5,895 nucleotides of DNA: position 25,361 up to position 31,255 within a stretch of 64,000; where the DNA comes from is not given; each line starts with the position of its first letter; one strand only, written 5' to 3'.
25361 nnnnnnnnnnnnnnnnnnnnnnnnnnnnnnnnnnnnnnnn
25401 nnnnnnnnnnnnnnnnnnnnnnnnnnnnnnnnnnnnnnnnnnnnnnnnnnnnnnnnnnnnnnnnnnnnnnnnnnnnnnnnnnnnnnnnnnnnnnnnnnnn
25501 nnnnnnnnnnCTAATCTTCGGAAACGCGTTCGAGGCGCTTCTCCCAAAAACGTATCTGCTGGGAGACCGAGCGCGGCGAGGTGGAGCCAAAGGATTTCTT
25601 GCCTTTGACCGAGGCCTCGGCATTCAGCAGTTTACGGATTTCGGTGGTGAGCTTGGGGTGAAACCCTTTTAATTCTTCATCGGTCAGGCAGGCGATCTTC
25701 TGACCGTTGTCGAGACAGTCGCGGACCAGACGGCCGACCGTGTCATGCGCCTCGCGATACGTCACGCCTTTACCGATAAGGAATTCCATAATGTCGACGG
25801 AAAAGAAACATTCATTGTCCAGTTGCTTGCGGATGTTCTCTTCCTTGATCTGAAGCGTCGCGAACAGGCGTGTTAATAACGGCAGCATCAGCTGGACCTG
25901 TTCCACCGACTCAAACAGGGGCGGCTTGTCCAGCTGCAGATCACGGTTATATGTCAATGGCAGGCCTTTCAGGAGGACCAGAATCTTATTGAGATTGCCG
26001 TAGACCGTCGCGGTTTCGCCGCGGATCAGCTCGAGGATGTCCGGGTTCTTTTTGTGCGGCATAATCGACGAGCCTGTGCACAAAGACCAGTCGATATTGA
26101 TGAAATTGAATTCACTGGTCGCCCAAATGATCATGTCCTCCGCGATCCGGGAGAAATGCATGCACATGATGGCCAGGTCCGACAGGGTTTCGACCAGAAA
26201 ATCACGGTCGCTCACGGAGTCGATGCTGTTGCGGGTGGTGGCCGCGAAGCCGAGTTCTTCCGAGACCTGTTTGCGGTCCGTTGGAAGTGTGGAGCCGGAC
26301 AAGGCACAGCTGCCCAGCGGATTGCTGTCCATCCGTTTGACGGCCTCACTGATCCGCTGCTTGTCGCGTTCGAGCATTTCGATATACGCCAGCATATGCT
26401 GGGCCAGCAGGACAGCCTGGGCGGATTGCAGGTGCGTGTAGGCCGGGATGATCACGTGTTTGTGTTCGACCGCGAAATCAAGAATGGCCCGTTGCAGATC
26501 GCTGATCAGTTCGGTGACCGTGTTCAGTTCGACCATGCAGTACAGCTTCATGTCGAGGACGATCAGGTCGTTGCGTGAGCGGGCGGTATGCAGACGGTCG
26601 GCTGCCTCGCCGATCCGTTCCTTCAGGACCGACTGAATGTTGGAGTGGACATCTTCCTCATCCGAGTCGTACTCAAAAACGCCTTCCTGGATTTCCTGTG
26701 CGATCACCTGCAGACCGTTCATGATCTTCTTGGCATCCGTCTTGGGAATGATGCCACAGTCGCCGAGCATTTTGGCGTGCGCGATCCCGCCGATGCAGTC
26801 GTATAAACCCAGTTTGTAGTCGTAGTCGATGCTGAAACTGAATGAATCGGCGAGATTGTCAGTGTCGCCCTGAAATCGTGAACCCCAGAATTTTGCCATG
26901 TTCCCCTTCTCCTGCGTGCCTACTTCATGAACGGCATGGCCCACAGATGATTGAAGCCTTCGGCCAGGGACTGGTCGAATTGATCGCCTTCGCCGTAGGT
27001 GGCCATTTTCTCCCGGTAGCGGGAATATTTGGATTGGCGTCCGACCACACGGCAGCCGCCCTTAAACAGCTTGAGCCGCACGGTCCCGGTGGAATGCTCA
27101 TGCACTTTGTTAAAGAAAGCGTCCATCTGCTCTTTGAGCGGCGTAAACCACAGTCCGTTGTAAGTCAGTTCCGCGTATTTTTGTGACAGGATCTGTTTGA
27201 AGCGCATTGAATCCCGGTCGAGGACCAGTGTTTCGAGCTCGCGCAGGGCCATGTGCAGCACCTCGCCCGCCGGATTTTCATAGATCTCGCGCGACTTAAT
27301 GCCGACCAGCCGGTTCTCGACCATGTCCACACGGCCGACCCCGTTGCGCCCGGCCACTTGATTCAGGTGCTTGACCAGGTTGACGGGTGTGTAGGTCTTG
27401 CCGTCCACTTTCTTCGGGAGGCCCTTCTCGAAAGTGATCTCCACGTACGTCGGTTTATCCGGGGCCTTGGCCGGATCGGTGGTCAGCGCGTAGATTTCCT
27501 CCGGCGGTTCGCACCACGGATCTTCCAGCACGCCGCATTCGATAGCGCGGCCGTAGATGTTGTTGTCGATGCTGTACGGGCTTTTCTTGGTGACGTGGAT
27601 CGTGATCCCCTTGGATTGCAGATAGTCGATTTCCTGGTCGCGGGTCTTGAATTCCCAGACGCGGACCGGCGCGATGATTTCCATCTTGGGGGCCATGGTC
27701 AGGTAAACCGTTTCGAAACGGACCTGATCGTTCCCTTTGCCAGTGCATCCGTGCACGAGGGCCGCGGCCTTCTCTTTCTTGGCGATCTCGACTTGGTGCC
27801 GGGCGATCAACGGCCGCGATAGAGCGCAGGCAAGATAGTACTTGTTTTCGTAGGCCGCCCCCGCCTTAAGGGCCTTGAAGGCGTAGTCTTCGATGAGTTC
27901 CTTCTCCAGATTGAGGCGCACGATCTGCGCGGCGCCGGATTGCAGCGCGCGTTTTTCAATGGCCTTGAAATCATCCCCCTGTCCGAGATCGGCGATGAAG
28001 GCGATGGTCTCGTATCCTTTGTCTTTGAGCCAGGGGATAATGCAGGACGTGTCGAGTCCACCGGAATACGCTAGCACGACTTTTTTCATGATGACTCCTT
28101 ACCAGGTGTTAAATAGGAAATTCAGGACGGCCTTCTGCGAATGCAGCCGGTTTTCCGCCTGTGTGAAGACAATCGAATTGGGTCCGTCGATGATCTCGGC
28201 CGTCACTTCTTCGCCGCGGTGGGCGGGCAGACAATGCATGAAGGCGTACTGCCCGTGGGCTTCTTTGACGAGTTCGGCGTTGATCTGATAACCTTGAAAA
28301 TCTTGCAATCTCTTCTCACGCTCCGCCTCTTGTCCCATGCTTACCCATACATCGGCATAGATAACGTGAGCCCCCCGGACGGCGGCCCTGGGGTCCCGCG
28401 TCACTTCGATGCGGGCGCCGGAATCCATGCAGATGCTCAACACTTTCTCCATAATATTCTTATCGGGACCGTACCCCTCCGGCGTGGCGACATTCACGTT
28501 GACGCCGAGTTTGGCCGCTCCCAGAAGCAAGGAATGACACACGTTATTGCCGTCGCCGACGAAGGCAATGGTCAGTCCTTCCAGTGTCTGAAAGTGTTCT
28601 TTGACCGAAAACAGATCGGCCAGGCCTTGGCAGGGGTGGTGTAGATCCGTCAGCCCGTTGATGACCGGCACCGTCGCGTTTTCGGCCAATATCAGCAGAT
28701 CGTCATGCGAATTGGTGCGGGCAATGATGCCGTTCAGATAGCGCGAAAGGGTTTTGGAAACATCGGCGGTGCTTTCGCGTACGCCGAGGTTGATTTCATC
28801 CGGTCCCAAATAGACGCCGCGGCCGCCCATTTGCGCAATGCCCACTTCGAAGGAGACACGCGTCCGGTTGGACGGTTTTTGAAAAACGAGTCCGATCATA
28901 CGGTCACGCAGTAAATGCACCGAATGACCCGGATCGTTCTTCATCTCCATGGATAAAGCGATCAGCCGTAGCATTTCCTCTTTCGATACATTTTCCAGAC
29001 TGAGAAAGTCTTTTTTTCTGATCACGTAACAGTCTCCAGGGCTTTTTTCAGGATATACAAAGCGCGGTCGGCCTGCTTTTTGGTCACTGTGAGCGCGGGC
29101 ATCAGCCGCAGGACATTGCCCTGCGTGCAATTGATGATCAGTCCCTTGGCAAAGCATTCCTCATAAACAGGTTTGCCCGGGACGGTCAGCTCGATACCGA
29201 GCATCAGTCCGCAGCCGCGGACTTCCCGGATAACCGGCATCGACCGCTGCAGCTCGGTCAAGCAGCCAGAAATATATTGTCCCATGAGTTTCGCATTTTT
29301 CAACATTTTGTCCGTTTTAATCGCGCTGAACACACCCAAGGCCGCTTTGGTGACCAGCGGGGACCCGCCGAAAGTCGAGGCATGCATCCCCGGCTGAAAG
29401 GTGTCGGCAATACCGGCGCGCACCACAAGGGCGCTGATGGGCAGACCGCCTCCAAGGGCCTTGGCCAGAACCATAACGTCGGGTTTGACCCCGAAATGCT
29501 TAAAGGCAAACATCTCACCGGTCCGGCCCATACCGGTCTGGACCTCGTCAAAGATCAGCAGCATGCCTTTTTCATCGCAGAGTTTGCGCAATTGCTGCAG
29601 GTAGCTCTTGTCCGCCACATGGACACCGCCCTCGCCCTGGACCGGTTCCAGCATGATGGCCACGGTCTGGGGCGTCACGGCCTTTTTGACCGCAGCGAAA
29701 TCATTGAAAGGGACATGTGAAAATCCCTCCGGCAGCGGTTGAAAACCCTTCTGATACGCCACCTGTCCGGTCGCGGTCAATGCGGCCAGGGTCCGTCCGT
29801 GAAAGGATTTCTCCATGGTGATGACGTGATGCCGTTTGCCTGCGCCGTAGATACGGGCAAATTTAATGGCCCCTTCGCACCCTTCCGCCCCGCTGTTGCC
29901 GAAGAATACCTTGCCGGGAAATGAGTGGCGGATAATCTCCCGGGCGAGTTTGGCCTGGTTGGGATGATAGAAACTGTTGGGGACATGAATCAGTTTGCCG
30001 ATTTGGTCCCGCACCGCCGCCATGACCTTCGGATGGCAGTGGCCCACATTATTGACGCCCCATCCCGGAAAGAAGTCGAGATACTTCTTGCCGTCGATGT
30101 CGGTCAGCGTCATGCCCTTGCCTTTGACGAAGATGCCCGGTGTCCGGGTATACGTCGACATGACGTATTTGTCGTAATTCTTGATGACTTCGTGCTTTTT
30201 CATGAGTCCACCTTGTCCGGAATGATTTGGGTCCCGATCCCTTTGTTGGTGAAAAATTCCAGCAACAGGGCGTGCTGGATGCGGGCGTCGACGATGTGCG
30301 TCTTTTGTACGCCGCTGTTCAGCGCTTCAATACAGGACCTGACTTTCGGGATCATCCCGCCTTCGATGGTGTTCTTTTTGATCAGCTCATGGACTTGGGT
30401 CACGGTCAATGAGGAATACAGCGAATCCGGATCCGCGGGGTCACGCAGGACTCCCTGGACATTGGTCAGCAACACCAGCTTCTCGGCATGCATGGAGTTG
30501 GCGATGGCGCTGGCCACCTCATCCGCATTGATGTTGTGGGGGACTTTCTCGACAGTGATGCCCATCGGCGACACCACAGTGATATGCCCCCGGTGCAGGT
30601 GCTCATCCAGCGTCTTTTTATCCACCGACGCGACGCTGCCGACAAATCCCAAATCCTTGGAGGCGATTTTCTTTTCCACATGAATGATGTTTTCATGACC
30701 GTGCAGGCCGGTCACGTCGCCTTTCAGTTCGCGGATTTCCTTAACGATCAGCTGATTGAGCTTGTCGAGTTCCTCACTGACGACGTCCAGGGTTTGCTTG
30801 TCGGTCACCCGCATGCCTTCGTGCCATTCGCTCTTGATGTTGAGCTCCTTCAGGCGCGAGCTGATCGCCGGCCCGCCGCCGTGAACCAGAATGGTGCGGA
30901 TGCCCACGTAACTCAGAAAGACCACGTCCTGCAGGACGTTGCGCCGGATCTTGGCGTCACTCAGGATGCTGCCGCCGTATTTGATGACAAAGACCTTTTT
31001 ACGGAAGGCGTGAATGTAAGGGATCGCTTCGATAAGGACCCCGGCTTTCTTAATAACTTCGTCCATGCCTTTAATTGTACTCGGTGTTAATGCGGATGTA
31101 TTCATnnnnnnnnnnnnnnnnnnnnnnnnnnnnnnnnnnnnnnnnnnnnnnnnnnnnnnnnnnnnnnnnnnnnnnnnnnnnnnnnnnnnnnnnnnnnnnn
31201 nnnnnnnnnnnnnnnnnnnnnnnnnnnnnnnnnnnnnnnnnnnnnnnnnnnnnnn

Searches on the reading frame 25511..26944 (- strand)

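Call 52: search_protein_families(library=pfam, proteins=[window:25511-26944:-], max_evalue=0.0001)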
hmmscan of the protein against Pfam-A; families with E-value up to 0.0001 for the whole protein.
window:25511-26944:- (477 aa): 2 families
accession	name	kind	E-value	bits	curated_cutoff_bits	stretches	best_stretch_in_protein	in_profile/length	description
PF00206.25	Lyase_1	-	6.9e-66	223.2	27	1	23-316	2-312/312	Lyase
PF14698.11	ASL_C2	-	1.4e-15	57.9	27.3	1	384-447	6-69/69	Argininosuccinate lyase C-terminal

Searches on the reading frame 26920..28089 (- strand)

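Call 52: search_protein_families(library=pfam, proteins=[window:26920-28089:-], max_evalue=0.0001)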
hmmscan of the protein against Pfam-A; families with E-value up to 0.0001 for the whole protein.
window:26920-28089:- (389 aa): 2 families
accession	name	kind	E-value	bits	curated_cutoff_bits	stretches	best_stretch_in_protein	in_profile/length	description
PF20979.2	Arginosuc_syn_C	-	3.8e-87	291.9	27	1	172-386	1-215/219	Arginosuccinate synthase C-terminal domain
PF00764.25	Arginosuc_synth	-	9.9e-61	204.9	27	1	3-162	1-161/162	Arginosuccinate synthase N-terminal HUP domain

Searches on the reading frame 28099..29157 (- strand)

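Call 52: search_protein_families(library=pfam, proteins=[window:28099-29157:-], max_evalue=0.0001)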
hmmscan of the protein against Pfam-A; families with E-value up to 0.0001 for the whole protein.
window:28099-29157:- (352 aa): 2 families
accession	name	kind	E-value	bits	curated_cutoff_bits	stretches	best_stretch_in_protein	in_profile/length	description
PF00185.30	OTCace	-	2.3e-61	206.9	29.4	1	193-347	1-156/157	Aspartate/ornithine carbamoyltransferase, Asp/Orn binding domain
PF02729.26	OTCace_N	-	3.4e-40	138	29.9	1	49-187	1-148/148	Aspartate/ornithine carbamoyltransferase, carbamoyl-P binding domain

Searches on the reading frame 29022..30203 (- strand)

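Call 52: search_protein_families(library=pfam, proteins=[window:29022-30203:-], max_evalue=0.0001)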
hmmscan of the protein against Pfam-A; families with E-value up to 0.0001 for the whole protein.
window:29022-30203:- (393 aa): 1 family
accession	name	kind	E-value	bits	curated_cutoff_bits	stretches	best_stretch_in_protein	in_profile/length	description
PF00202.27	Aminotran_3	-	3.2e-114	382.2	30.5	1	20-389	8-403/403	Aminotransferase class-III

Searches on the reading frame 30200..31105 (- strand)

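Call 53: search_protein_families(library=pfam, proteins=[window:30200-31105:-], max_evalue=0.0001)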
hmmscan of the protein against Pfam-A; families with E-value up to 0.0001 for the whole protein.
window:30200-31105:- (301 aa): 1 family
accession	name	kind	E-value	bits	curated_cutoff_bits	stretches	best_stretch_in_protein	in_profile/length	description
PF00696.33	AA_kinase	-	4.4e-41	141.6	24.9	1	37-273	1-234/234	Amino acid kinase family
